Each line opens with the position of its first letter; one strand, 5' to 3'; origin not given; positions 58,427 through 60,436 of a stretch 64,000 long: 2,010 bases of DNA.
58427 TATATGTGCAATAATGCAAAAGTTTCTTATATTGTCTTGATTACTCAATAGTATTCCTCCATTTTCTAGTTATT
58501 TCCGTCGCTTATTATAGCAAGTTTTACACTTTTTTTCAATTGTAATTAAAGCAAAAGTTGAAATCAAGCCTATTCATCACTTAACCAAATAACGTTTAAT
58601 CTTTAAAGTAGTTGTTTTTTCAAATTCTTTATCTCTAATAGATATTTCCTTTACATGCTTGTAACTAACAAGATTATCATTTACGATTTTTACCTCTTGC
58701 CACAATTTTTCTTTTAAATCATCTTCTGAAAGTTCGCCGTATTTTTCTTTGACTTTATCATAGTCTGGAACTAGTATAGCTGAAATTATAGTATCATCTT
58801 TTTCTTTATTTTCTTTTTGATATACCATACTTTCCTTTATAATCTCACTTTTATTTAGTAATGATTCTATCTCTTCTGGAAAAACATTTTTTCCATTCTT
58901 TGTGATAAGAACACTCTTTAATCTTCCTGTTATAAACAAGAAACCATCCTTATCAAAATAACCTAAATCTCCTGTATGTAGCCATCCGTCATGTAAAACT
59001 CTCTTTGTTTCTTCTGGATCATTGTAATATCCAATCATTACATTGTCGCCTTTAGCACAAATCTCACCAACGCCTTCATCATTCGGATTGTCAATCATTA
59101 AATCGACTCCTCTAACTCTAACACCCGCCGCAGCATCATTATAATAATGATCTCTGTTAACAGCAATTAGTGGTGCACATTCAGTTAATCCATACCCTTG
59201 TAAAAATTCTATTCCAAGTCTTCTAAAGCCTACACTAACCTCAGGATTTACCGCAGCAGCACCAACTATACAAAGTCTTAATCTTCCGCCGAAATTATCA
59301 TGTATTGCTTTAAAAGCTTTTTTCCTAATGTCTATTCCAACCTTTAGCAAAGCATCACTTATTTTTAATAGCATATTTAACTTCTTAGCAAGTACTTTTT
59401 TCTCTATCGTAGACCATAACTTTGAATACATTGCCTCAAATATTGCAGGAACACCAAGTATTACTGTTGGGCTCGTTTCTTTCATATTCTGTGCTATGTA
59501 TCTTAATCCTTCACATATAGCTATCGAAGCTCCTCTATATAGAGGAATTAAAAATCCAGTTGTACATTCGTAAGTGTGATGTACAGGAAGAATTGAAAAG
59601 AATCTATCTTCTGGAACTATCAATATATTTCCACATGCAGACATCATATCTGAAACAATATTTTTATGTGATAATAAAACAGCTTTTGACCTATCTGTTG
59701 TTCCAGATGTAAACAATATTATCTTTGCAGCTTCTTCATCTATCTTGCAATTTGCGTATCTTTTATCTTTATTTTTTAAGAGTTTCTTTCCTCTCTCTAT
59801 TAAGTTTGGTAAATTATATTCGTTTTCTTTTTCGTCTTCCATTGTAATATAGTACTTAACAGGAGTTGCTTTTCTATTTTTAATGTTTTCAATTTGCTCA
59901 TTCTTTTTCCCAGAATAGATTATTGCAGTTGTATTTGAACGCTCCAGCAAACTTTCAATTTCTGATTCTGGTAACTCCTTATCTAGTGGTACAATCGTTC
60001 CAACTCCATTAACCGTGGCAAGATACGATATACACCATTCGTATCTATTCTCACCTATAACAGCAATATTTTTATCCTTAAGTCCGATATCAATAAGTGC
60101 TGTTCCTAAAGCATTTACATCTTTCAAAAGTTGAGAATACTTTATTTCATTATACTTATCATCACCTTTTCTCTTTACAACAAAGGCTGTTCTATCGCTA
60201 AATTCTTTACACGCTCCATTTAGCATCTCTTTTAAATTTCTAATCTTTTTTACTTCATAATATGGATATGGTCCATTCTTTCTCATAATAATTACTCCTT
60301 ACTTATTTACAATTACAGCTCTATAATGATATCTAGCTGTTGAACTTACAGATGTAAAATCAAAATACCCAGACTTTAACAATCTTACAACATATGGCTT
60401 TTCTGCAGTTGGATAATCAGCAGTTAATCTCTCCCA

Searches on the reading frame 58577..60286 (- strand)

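Call 58: search_protein_families(library=pfam, proteins=[window:58577-60286:-], max_evalue=0.00001)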
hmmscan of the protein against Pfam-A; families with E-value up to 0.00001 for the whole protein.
window:58577-60286:- (569 aa): 1 family
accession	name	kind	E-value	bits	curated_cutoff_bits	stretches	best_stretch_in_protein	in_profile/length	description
PF00501.34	AMP-binding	-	4.6e-61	207.2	29.9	1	25-421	4-384/384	AMP-binding enzyme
